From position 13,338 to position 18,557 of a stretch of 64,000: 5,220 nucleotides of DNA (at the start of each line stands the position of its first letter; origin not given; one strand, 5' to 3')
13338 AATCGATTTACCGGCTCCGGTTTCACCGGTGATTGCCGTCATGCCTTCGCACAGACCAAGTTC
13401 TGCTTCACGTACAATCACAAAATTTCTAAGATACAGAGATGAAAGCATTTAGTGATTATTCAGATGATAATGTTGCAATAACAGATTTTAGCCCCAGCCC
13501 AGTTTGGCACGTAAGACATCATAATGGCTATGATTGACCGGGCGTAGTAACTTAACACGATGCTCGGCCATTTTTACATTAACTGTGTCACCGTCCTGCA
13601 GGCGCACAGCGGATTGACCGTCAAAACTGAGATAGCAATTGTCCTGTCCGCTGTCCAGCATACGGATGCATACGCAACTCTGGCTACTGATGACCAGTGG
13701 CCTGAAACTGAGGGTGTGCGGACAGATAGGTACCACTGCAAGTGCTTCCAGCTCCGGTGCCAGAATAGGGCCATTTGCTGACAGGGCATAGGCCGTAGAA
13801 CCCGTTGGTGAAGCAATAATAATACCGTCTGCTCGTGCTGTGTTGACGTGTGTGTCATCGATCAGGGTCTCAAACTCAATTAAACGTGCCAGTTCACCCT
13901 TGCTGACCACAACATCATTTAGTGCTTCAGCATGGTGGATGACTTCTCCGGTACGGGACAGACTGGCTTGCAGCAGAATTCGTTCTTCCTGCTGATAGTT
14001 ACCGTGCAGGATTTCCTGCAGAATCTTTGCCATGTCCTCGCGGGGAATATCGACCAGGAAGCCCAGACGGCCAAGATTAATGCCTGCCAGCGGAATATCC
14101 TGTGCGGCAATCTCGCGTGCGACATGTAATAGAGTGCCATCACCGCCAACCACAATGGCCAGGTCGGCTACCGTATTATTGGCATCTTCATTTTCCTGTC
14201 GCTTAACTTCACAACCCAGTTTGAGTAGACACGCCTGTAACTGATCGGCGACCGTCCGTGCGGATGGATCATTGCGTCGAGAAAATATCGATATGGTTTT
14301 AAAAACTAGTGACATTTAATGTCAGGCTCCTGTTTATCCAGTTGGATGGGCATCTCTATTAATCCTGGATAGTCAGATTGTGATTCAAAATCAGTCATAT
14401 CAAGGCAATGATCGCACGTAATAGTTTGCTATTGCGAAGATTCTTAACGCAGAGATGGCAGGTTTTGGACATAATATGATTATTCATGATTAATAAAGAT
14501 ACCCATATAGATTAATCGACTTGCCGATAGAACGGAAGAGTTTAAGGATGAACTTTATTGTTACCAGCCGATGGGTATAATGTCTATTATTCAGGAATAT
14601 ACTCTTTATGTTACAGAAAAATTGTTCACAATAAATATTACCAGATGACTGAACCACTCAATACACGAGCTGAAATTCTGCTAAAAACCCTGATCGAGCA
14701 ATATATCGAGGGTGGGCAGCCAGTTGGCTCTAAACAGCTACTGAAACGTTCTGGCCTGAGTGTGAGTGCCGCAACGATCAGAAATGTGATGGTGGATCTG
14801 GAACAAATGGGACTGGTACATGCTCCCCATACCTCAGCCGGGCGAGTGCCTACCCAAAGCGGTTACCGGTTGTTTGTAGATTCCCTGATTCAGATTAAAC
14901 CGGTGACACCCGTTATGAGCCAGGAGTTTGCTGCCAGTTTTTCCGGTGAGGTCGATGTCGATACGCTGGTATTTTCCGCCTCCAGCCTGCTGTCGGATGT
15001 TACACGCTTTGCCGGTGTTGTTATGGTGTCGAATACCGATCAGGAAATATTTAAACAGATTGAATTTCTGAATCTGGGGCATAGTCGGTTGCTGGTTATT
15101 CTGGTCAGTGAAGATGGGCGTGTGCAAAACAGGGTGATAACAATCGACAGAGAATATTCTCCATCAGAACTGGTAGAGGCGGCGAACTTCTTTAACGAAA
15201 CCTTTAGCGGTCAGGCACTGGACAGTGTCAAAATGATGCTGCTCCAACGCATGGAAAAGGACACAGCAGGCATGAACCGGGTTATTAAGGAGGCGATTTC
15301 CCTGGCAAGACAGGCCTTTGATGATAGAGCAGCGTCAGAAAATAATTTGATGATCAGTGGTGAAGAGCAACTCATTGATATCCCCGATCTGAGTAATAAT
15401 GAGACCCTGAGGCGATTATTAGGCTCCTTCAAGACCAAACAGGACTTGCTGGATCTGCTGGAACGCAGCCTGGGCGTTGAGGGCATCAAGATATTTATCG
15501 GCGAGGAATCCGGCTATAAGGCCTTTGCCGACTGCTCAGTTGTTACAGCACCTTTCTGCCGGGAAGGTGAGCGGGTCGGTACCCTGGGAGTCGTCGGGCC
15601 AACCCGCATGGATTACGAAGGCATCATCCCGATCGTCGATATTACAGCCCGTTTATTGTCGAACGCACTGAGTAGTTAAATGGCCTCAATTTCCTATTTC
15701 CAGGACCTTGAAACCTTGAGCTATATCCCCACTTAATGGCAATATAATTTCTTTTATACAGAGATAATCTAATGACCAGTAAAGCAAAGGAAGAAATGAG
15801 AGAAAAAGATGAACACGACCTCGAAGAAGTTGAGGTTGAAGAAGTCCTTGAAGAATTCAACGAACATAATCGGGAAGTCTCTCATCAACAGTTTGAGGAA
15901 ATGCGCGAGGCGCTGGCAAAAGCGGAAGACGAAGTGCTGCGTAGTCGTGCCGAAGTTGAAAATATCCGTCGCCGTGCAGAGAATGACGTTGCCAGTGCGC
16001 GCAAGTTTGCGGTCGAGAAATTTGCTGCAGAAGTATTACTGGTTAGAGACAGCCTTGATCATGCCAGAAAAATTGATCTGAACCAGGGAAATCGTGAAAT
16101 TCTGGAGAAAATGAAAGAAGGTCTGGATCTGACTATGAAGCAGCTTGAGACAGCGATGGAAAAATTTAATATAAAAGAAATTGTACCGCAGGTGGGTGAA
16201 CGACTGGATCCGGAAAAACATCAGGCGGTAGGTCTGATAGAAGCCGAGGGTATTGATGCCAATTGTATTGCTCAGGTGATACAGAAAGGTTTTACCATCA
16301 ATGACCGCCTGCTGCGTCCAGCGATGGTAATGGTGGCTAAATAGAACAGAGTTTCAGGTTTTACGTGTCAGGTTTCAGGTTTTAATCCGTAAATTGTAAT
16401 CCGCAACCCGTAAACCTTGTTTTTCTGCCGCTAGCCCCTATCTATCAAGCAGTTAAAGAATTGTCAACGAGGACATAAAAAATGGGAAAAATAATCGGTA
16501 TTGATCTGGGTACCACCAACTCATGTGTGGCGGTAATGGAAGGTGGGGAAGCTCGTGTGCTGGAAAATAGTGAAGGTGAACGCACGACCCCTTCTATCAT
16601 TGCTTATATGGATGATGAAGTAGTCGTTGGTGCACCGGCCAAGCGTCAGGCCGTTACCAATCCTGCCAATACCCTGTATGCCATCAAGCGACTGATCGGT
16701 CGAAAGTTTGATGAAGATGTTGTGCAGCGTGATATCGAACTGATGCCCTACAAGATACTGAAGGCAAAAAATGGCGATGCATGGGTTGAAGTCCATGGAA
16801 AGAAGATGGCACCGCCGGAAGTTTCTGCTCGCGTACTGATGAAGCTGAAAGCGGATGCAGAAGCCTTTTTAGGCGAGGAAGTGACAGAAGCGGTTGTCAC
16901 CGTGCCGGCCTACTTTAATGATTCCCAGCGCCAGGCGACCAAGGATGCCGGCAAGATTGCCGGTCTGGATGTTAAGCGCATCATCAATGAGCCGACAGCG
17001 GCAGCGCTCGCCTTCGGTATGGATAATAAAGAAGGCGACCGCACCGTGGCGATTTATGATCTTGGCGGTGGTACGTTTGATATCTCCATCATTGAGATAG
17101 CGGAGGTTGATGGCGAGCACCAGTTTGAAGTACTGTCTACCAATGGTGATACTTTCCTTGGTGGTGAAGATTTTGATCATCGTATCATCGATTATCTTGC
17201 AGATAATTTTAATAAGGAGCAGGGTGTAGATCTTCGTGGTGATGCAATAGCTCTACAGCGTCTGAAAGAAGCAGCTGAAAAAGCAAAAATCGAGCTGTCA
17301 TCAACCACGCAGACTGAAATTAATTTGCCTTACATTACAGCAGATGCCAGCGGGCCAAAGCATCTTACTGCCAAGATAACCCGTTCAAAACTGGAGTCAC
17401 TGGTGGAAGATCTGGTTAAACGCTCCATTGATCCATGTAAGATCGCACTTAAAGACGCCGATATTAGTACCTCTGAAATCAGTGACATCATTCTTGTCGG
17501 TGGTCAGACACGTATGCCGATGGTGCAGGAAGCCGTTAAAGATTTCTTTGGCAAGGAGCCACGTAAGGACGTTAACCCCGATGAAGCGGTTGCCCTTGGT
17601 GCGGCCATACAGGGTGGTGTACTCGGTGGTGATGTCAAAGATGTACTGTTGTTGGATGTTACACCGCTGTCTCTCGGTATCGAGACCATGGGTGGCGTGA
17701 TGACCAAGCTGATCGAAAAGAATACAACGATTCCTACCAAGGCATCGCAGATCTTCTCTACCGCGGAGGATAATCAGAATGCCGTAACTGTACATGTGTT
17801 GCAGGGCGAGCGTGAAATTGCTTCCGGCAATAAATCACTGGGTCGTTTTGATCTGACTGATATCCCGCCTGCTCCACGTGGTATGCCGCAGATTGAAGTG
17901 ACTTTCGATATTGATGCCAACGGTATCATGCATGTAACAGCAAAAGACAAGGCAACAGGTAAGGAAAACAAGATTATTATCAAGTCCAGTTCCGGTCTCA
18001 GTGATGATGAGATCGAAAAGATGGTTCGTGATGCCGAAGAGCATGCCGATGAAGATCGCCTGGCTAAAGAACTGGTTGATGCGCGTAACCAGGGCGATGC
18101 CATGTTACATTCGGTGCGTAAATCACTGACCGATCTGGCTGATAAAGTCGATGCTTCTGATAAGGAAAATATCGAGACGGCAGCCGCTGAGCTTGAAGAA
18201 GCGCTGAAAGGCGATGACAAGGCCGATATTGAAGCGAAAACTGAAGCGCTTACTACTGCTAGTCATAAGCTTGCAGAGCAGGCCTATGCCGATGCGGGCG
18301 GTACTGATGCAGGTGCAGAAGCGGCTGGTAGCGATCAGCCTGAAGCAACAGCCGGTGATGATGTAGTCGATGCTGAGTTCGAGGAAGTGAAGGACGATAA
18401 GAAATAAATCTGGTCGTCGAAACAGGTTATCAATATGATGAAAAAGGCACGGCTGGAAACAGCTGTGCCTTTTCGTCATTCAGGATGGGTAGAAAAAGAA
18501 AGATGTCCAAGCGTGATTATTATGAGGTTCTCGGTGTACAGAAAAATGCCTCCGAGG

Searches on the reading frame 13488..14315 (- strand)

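Call 71: search_protein_families(library=pfam, proteins=[window:13488-14315:-], max_evalue=0.00001)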
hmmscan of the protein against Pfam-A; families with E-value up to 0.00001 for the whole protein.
window:13488-14315:- (275 aa): 2 families
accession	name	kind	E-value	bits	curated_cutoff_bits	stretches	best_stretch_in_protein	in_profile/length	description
PF20143.4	NAD_kinase_C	-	2.3e-36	124.7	23.7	1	132-258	1-125/126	ATP-NAD kinase C-terminal domain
PF01513.26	NAD_kinase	-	1.9e-17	64.2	25.5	1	46-107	69-130/130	ATP-NAD kinase N-terminal domain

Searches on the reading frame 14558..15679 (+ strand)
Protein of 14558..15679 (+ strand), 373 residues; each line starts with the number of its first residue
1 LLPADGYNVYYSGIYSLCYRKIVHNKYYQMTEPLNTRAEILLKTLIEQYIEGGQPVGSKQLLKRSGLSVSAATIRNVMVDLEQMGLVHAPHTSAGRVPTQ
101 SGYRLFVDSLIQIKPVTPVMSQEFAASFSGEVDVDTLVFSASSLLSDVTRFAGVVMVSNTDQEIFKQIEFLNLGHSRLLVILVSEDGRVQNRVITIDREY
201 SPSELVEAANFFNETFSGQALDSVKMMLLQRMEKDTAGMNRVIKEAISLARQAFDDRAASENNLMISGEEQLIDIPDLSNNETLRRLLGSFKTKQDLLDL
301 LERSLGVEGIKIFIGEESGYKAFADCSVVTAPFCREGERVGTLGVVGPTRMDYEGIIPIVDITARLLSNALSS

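Call 71: search_protein_families(library=pfam, proteins=[window:14558-15679:+], max_evalue=0.00001)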
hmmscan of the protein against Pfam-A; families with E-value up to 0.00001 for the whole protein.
window:14558-15679:+ (373 aa): 1 family
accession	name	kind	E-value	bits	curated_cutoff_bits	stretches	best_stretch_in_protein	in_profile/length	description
PF01628.27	HrcA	-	8.1e-60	202.9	22.2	1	136-357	2-215/215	HrcA protein C terminal domain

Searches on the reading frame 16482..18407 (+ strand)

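Call 71: search_protein_families(library=pfam, proteins=[window:16482-18407:+], max_evalue=0.00001)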
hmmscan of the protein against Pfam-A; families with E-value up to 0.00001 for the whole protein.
window:16482-18407:+ (641 aa): 2 families
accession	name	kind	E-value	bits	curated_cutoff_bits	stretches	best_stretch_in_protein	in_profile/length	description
PF00012.26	HSP70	-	8.1e-266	883.4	20.6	1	4-602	1-598/599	Hsp70 protein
PF06723.19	MreB_Mbl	-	1.5e-14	54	27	1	135-375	94-316/327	MreB/Mbl protein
